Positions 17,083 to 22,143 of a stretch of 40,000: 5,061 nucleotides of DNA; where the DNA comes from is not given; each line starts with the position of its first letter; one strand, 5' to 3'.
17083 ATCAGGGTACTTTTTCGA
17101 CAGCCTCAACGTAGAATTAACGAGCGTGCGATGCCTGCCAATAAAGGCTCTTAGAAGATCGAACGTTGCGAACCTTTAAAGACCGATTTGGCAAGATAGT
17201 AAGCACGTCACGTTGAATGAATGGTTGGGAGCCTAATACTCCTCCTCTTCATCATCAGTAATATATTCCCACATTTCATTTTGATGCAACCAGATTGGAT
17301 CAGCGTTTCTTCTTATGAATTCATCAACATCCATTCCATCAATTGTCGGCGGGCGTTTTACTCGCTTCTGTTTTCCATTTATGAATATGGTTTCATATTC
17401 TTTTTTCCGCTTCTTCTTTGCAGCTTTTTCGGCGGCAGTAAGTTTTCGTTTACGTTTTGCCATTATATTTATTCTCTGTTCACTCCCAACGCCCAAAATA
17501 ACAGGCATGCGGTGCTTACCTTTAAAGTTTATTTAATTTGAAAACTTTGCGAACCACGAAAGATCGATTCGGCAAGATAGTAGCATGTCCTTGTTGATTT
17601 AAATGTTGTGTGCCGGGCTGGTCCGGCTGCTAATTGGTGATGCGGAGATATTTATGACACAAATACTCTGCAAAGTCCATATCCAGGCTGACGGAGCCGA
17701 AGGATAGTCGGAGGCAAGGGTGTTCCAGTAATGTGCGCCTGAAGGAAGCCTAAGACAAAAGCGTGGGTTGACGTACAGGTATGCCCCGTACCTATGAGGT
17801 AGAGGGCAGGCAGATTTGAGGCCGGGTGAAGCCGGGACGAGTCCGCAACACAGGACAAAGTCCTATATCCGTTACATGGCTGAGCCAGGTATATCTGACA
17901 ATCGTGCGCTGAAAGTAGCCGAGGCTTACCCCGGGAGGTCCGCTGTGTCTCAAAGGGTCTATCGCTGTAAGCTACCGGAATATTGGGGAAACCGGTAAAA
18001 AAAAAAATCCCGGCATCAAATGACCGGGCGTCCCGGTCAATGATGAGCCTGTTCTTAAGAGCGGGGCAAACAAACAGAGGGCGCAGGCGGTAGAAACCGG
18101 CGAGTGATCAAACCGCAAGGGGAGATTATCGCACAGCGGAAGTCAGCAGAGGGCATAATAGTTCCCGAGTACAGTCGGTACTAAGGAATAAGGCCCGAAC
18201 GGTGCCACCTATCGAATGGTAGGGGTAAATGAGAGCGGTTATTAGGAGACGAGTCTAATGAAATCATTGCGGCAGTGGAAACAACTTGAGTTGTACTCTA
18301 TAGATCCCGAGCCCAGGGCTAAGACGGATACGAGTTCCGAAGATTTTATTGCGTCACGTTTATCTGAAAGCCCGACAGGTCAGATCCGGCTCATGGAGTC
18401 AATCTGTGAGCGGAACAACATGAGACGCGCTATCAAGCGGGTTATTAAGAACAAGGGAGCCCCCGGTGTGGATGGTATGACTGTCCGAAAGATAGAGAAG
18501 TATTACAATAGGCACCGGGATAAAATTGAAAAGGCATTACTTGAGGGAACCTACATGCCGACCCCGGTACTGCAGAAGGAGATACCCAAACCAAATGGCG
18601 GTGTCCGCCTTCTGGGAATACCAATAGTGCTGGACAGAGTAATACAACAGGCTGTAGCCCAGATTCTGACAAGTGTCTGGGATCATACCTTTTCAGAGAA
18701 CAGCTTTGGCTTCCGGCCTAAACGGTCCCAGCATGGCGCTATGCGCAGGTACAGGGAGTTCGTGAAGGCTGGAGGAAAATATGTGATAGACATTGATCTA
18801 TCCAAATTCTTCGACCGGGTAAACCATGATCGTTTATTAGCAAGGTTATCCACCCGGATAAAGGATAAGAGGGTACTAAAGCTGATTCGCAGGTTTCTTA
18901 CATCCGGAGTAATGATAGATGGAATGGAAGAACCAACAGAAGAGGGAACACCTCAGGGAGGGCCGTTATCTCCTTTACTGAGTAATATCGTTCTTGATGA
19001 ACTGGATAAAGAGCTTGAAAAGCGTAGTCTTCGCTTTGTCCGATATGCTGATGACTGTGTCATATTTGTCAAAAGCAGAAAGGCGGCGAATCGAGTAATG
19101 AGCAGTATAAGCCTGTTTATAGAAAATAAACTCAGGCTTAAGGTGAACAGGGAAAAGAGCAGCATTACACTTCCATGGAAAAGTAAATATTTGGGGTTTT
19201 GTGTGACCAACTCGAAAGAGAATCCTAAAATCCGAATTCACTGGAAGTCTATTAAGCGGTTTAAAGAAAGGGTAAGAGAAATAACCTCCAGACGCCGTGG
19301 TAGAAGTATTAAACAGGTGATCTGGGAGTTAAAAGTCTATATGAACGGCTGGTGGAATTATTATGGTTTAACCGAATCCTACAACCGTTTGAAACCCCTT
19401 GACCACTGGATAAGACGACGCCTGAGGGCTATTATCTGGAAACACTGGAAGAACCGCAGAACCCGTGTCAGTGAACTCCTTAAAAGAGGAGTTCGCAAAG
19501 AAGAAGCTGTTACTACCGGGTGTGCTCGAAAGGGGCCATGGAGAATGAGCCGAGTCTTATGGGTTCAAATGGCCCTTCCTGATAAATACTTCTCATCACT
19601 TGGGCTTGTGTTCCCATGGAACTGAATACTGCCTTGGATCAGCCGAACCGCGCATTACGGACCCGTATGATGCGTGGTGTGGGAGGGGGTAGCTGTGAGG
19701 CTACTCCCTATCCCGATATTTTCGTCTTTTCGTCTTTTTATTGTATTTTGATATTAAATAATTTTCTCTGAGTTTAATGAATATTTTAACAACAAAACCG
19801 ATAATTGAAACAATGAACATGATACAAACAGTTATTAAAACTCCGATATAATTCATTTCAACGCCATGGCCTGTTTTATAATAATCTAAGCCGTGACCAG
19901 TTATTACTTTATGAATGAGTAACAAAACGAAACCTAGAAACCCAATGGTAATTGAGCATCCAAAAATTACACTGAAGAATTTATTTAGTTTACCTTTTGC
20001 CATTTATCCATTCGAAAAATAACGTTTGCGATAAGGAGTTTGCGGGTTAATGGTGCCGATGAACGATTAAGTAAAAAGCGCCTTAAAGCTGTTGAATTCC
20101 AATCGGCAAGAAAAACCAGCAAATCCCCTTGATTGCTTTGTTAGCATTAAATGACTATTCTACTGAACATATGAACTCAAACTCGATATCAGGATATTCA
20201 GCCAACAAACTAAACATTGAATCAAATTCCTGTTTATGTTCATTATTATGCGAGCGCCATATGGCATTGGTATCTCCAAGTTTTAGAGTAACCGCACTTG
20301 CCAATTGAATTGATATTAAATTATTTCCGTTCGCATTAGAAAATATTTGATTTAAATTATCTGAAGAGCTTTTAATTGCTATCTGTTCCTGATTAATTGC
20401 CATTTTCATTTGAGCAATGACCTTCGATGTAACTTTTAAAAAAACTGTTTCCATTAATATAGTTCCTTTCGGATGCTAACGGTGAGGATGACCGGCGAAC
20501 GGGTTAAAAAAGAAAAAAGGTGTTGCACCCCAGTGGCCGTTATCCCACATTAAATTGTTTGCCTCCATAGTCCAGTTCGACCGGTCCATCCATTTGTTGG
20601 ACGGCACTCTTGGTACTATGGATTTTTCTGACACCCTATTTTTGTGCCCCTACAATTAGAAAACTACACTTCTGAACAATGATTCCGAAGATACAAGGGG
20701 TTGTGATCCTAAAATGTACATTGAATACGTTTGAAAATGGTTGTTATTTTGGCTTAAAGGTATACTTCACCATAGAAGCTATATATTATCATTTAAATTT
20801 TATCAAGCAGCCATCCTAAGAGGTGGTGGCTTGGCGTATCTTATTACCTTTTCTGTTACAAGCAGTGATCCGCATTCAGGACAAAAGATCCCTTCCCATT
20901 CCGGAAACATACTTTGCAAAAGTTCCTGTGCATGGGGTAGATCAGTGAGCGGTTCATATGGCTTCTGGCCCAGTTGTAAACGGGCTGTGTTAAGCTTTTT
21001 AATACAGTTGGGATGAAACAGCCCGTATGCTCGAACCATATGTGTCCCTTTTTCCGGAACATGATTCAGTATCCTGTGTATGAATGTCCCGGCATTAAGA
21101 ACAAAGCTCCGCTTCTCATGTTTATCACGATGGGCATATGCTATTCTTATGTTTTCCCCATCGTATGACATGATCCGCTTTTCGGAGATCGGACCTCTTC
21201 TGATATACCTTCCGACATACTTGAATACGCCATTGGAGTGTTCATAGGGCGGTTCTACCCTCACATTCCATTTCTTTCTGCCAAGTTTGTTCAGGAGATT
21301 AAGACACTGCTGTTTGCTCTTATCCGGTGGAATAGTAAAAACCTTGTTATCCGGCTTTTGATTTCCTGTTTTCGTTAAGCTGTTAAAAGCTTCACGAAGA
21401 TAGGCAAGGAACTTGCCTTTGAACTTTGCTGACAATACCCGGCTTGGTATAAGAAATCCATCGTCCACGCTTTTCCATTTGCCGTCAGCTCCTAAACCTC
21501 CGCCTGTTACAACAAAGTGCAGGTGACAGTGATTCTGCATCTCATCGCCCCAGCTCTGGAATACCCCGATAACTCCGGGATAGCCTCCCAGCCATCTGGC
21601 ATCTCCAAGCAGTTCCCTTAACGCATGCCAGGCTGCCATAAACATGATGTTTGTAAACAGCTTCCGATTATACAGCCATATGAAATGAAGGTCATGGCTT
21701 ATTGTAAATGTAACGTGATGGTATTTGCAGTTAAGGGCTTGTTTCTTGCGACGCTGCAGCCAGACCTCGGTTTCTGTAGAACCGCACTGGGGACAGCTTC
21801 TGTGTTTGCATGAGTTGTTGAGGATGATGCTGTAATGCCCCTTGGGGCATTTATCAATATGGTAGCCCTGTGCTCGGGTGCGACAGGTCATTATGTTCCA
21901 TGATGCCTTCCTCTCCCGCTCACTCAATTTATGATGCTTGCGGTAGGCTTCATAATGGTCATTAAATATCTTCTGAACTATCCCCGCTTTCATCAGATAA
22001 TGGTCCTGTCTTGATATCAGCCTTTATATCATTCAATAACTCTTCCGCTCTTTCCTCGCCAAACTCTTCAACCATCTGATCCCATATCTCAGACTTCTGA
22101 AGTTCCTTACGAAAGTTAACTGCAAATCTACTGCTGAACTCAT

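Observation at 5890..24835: Large sedentary-type chromosomal integron with about 14 cassettes and species-specific attC families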

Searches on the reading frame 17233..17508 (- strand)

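Call 5: search_protein_families(library=pfam, proteins=[window:17233-17508:-], max_evalue=0.01)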
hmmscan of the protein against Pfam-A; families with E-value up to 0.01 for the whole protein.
window:17233-17508:- (91 aa): 1 family
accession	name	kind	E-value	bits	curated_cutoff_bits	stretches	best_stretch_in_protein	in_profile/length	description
PF05979.17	DUF896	-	0.0024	18.2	24.2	1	11-45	4-40/64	Bacterial protein of unknown function (DUF896)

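Call 69: search_protein_families(library=padloc, proteins=[window:17233-17463:-], max_evalue=0.01)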
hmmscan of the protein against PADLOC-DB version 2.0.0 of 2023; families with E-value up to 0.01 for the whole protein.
window:17233-17463:- (76 aa): 0 families

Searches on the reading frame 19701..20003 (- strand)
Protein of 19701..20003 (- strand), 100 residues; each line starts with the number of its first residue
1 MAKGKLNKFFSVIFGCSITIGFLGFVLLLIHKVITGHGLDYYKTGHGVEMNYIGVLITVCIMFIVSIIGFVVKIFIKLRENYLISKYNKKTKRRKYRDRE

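Call 5: search_protein_families(library=pfam, proteins=[window:19701-20003:-], max_evalue=0.01)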
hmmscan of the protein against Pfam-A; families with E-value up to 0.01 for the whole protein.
window:19701-20003:- (100 aa): 0 families

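Call 69: search_protein_families(library=padloc, proteins=[window:19701-20003:-], max_evalue=0.01)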
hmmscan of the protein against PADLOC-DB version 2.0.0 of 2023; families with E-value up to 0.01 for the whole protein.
window:19701-20003:- (100 aa): 1 family
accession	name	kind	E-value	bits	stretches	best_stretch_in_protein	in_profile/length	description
PDLC03799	RTasTM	-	0.0043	14.6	0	6-45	1-40/229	DRT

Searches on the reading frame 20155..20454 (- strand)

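Call 5: search_protein_families(library=pfam, proteins=[window:20155-20454:-], max_evalue=0.01)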
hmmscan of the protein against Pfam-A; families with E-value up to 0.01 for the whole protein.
window:20155-20454:- (99 aa): 1 family
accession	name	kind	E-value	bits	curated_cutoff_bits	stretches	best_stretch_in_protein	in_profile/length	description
PF23803.1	Phage_TAC_17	-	0.005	17.3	27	1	16-98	30-119/178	Phage tail assembly chaperone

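Call 69: search_protein_families(library=padloc, proteins=[window:20155-20454:-], max_evalue=0.01)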
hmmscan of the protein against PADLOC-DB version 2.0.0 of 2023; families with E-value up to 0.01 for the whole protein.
window:20155-20454:- (99 aa): 0 families

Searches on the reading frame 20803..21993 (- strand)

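Call 5: search_protein_families(library=pfam, proteins=[window:20803-21993:-], max_evalue=0.01)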
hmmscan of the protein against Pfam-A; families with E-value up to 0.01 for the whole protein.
window:20803-21993:- (396 aa): 6 families
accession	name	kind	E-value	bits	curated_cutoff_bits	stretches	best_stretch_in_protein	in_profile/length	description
PF04986.18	Y2_Tnp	-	4.7e-48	164.1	20.9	1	140-329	1-178/183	Putative transposase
PF14319.11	Zn_Tnp_IS91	-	4.3e-26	91.2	26.3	1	9-98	1-90/90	Transposase zinc-binding domain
PF23451.1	Zn_ribbon_PaaD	-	0.00076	19.5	27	0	64-77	14-27/53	PaaD zinc beta ribbon domain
PF09723.15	Zn_ribbon_8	-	0.002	18.6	34.4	0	355-376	14-34/41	Zinc ribbon domain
PF13248.11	Zn_ribbon_3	-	0.0027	17.6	27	0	371-379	5-12/26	zinc-ribbon domain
PF22191.2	IBR_1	-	0.0066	16.8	27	0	47-71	4-28/47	IBR domain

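Call 7: search_protein_families(library=ncbifam, proteins=[window:20803-21993:-], max_evalue=0.01)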
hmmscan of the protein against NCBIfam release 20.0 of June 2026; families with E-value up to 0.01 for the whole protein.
window:20803-21993:- (396 aa): 2 families
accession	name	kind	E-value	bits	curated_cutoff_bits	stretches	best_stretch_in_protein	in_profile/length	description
NF033538.2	transpos_IS91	equivalog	2.5e-103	345.8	125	1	6-376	2-355/356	IS91 family transposase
NF052416.1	ISCR_clade_Ia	exception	0.00014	20.5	925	1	258-333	332-407/509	ISCR element clade Ia family transposase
